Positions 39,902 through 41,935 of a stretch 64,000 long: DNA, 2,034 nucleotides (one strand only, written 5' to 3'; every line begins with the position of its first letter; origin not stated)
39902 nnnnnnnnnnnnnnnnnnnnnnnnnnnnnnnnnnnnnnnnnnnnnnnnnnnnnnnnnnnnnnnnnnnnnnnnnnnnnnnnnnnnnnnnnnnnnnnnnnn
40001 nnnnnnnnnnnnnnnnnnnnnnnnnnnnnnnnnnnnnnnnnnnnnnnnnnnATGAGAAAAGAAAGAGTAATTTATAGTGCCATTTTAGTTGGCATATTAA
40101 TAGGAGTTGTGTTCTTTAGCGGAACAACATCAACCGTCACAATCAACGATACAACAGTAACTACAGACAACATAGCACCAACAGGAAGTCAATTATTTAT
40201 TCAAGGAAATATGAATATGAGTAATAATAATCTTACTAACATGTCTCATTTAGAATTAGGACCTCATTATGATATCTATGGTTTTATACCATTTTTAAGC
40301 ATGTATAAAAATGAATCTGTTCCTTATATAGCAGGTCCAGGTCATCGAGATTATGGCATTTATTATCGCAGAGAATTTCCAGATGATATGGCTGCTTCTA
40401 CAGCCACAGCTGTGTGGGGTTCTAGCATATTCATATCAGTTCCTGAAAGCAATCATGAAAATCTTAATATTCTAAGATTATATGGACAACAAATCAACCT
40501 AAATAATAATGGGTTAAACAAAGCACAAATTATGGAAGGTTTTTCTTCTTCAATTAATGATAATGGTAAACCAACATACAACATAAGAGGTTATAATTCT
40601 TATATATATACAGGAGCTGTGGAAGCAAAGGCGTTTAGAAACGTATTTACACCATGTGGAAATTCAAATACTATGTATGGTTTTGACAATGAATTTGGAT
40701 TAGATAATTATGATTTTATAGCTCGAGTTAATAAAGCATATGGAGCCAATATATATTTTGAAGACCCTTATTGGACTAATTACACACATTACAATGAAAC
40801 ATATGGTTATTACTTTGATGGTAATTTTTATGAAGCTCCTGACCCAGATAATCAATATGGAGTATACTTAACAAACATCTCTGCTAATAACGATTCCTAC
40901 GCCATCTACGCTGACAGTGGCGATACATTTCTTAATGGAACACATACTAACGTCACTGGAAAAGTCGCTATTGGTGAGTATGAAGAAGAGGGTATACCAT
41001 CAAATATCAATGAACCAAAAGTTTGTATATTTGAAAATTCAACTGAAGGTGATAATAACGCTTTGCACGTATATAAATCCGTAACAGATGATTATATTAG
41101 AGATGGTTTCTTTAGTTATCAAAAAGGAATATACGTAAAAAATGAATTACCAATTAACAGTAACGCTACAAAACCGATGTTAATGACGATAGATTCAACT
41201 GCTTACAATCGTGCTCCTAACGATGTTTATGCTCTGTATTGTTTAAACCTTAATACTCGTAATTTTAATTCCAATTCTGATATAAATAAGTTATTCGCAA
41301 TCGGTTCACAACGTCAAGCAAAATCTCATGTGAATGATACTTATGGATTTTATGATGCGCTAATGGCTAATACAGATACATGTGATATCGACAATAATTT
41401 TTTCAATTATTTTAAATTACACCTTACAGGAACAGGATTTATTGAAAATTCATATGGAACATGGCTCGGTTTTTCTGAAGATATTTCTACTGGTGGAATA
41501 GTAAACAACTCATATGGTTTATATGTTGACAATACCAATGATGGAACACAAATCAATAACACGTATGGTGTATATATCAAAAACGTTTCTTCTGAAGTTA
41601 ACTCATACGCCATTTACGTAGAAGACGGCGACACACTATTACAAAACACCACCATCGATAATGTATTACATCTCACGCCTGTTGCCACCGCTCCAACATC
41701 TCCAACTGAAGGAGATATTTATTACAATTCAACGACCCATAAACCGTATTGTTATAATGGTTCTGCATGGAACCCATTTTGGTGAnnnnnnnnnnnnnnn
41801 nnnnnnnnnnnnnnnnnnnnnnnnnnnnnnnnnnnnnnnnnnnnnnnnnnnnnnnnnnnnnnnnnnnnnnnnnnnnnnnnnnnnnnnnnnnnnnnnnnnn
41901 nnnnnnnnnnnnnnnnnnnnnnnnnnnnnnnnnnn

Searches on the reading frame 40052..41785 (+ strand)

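Call 11: search_protein_families(library=phrogs, proteins=[window:40052-41785:+], max_evalue=0.001)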
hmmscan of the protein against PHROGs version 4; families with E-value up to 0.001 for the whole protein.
window:40052-41785:+ (577 aa): 2 families
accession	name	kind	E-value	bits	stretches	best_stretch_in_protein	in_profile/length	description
phrog_8309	-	unknown function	2.5e-05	24.6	1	531-573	11-51/312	-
phrog_20787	-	head and packaging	0.00074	20.6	0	523-573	10-59/67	virion structural protein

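Call 12: search_protein_families(library=pfam, proteins=[window:40052-41785:+], max_evalue=0.001)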
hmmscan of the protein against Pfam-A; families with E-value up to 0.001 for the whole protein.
window:40052-41785:+ (577 aa): 0 families
